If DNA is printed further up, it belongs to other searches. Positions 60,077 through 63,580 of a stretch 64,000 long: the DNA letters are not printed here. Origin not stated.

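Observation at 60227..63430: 1067-aa protein: unrecognisable 550-aa N-terminal region fused to a degenerate double-HKD PLD domain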

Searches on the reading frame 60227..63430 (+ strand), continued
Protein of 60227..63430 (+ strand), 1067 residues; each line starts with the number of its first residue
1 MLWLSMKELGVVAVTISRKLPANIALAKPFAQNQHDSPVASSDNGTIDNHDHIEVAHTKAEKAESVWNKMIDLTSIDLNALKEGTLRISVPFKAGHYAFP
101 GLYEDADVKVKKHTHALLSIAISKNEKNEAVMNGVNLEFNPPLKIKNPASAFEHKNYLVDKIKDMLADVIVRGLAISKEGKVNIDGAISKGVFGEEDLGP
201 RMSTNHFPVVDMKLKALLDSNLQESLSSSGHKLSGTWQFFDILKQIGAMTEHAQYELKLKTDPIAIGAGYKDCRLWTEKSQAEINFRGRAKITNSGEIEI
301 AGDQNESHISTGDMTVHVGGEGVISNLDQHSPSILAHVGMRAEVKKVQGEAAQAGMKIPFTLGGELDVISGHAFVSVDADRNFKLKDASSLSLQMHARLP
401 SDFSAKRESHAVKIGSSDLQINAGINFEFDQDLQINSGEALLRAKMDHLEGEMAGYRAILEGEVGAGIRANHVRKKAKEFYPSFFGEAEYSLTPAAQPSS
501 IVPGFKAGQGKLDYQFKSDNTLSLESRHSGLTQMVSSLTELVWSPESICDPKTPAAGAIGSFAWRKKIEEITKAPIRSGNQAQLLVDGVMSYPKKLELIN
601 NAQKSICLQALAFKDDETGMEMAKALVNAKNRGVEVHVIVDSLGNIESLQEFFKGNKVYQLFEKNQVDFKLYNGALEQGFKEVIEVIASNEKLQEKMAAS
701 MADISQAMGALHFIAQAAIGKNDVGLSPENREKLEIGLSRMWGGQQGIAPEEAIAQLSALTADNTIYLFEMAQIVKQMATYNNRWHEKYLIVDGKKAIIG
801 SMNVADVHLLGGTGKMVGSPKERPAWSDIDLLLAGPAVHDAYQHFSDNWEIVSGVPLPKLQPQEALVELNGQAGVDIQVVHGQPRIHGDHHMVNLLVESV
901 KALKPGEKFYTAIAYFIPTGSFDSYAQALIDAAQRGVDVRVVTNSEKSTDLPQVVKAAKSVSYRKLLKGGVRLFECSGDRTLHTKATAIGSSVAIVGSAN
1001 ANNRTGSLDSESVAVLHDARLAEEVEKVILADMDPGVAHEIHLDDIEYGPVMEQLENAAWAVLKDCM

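Call 63: fold_search(model_id=the predicted structure, library=viral)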
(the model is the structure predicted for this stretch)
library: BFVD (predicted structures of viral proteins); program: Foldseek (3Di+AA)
matches with E <= 10: 181; with E <= 0.001: 7
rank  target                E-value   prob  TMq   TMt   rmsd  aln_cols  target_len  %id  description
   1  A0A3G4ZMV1            9.9e-14  1.00  0.23  0.67  10.0       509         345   13  PLD phosphodiesterase domain-containing protein [Terrestrivirus sp.]
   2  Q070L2                1.3e-09  1.00  0.26  0.70   6.8       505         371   10  Palmitylated EEV envelope lipase [Nile crocodilepox virus (isolate Crocodylus niloticus/Zimbabwe/Ume/2001)]
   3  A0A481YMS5            1.3e-09  1.00  0.22  0.69   7.4       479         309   12  PLD-like domain protein [Pithovirus LCDPAC01]
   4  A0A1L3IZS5            1.1e-04  1.00  0.12  0.42   3.4       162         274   15  (no name in the UniProt tables at hand)
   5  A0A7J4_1              3.2e-04  1.00  0.17  0.16  15.9       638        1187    9  PLD phosphodiesterase domain-containing protein [Microcystis phage LMM01]
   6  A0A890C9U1            7.3e-04  1.00  0.13  0.57   3.8       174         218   14  Major envelope protein (Fragment) [Orf virus]
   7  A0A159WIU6            8.0e-04  1.00  0.13  0.66   3.6       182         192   18  Major envelope protein (Fragment) [Orf virus]
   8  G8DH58                9.2e-03  0.47  0.09  0.09  19.5       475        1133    9  (no name in the UniProt tables at hand)
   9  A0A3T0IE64            1.7e-02  0.12  0.06  0.08  27.0       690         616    8  (no name in the UniProt tables at hand)
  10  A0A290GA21            2.1e-02  1.00  0.07  0.48   3.1        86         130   17  CPXV061 protein [Cowpox virus]
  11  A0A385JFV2            2.2e-02  1.00  0.17  0.60   9.6       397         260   12  Major envelope protein (Fragment) [Orf virus]
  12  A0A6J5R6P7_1          2.4e-02  0.05  0.04  0.03  36.3       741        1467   10  Concanavalin A-like lectin/glucanases superfamily [uncultured Caudovirales phage]
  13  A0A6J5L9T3            5.7e-02  0.10  0.05  0.08  35.5       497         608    6  Autotransporter beta-domain containing protein [uncultured Caudovirales phage]
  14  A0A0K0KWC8            6.5e-02  0.05  0.04  0.05  49.1       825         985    8  Uncharacterized protein [Prochlorococcus phage P-TIM68]
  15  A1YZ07                1.0e-01  0.99  0.09  0.55  11.6       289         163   10  Major envelope protein (Fragment) [Rabbit fibroma virus]
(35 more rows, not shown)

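Call 78: fold_search(model_id=the predicted structure, library=pdb)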
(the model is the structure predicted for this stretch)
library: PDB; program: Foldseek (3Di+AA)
matches with E <= 10: 746; with E <= 0.001: 86
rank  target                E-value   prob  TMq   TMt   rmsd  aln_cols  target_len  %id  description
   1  7e0m_A                1.1e-07  1.00  0.13  0.32  21.9       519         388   15  Crystal structure of phospholipase D (released 2021-12-22)
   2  7e0m_B                1.8e-07  1.00  0.13  0.31  22.0       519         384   14  Crystal structure of phospholipase D (released 2021-12-22)
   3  6ohq_A                1.1e-06  1.00  0.11  0.18  23.1       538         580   13  Structure of compound 4 bound human Phospholipase D2 catalytic domain (released 2020-02-19)
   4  6oho_A                1.5e-06  1.00  0.11  0.18  23.2       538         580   13  Structure of human Phospholipase D2 catalytic domain (released 2020-02-19)
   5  9fhk_A                1.9e-06  1.00  0.13  0.37  20.7       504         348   11  Structure of the F13 protein of Vaccinia virus (P21 crystal form) (released 2025-03-12)
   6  6ohp_D                1.9e-06  1.00  0.12  0.19  23.6       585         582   13  Structure of compound 1 (halopemide) bound human Phospholipase D2 catalytic domain (released 2020-02-19)
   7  8yr6                  2.0e-06  1.00  0.13  0.29  26.6       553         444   12  Crystal structure of E. coli phosphatidylserine synthase complexed with 16:0/16:0 CDP-DG (released 2024-11-20)
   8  6ohp_A                2.0e-06  1.00  0.12  0.20  23.7       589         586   14  Structure of compound 1 (halopemide) bound human Phospholipase D2 catalytic domain (released 2020-02-19)
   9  6ohp_C                2.6e-06  1.00  0.12  0.19  23.4       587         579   14  Structure of compound 1 (halopemide) bound human Phospholipase D2 catalytic domain (released 2020-02-19)
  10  6ohm_A                2.7e-06  1.00  0.11  0.19  23.2       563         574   12  Structure of tungstate bound human Phospholipase D2 catalytic domain (released 2020-02-19)
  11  9fhs                  3.4e-06  1.00  0.13  0.34  23.9       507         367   10  Structure of the F13 protein of Vaccinia virus (F432 crystal form) (released 2025-03-12)
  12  9fhk_B                4.1e-06  1.00  0.13  0.37  21.3       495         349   11  Structure of the F13 protein of Vaccinia virus (P21 crystal form) (released 2025-03-12)
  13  6ohr_E                5.0e-06  1.00  0.11  0.19  23.2       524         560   12  Structure of compound 5 bound human Phospholipase D1 catalytic domain (released 2020-02-19)
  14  9vbg_A                5.2e-06  1.00  0.13  0.29  23.3       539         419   10  Cryo-EM structure of human PLD3 apo form (released 2025-12-24)
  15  6ohm_B                5.2e-06  1.00  0.12  0.19  23.7       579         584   13  Structure of tungstate bound human Phospholipase D2 catalytic domain (released 2020-02-19)
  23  1byr                  8.4e-06  1.00  0.12  0.70   4.9       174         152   18  CRYSTAL STRUCTURE OF A PHOSPHOLIPASE D FAMILY MEMBER, NUC FROM SALMONELLA TYPHIMURIUM (released 1999-10-19)
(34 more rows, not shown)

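Call 81: find_related_loci(query=A1, collection=metagenome_contigs, flank=10000)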
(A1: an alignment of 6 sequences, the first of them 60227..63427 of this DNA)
Query A1 (1067 aa) in metagenome_contigs; peptide patterns used: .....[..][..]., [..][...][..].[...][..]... (x = any residue, [..] = any of these).
332 stretches matched a pattern; 9 encode a relative of the query (tblastn E <= 1e-3); 9 distinct loci.
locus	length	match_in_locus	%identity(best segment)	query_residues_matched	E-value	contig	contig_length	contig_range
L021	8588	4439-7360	32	77-1067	1e-160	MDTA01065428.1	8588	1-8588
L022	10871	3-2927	32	77-1067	3e-159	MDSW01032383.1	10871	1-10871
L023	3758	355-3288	30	73-1067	2e-150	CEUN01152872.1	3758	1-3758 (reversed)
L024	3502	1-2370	34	248-1047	5e-126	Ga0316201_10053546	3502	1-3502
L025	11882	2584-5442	29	86-1059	2e-119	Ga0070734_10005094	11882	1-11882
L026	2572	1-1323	40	619-1067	1e-99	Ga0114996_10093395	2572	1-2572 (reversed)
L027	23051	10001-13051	33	71-1067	0e+0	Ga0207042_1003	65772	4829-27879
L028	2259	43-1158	37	552-1027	5e-43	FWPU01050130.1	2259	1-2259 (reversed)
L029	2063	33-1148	37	552-1027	6e-43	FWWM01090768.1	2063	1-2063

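Call 85: search_protein_families(library=pfam, proteins=[L025:303-2279:+, L025:5537-6331:+, L009:2299-2937:+, L004:7953-9185:+, L004:9182-9772:+, L007:8275-9042:+, L007:9084-9689:+, L005:2141-3601:+, L006:5049-5678:+], max_evalue=0.001)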
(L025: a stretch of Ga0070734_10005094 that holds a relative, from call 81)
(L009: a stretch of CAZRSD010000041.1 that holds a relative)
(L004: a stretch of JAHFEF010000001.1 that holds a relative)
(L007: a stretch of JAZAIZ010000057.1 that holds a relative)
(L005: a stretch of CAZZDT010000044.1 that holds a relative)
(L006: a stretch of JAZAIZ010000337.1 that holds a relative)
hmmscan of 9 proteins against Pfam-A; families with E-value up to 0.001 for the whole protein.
L025:303-2279:+ (658 aa): 1 family
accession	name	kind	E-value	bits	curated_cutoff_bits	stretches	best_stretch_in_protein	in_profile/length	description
PF00005.33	ABC_tran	-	1.2e-20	75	25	1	463-608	1-134/137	ABC transporter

L025:5537-6331:+ (264 aa): 4 families
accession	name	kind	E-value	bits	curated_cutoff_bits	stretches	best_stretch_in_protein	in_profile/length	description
PF00023.36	Ank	-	5.8e-11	42.5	21.1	1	111-140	1-30/33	Ankyrin repeat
PF12796.13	Ank_2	-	4.9e-10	40.3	27.3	1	109-140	57-88/90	Ankyrin repeats (3 copies)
PF13606.12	Ank_3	-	2.9e-08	33.7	22.3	0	111-139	1-29/30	Ankyrin repeat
PF13637.12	Ank_4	-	6.5e-06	26.8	22.7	0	107-132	25-50/50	Ankyrin repeats (many copies)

L009:2299-2937:+ (212 aa): 0 families

L004:7953-9185:+ (410 aa): 0 families

L004:9182-9772:+ (196 aa): 0 families

L007:8275-9042:+ (255 aa): 5 families
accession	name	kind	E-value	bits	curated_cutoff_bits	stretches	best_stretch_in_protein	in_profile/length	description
PF04542.20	Sigma70_r2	-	1.6e-18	66.7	24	1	74-141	1-70/71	Sigma-70 region 2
PF08281.18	Sigma70_r4_2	-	2e-12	47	25.7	1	196-234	16-54/54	Sigma-70, region 4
PF07638.17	Sigma70_ECF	-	1.3e-08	35.4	21.1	1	62-236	10-181/185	ECF sigma factor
PF04545.22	Sigma70_r4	-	7.6e-08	32.2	24.1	1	195-236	9-50/50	Sigma-70, region 4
PF12645.13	HTH_16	-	0.00068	20.1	22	0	57-87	1-31/65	Helix-turn-helix domain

L007:9084-9689:+ (201 aa): 1 family
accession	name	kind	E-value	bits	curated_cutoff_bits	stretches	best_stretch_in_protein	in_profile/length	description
PF02223.23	Thymidylate_kin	-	3.5e-09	37.1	27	1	24-185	17-179/185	Thymidylate kinase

L005:2141-3601:+ (486 aa): 4 families
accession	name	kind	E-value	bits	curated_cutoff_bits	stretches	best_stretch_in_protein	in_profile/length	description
PF00069.31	Pkinase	-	1.9e-53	182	31.7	1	12-269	3-260/263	Protein kinase domain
PF07714.23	PK_Tyr_Ser-Thr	-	2e-34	119.5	23.1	1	15-270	6-257/258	Protein tyrosine and serine/threonine kinase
PF01636.29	APH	-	3.3e-05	24.2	23.2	1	99-153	139-195/239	Phosphotransferase enzyme family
PF03109.22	ABC1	-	7.9e-05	22.3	22.9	1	50-161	115-220/244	ABC1 atypical kinase-like domain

L006:5049-5678:+ (209 aa): 0 families
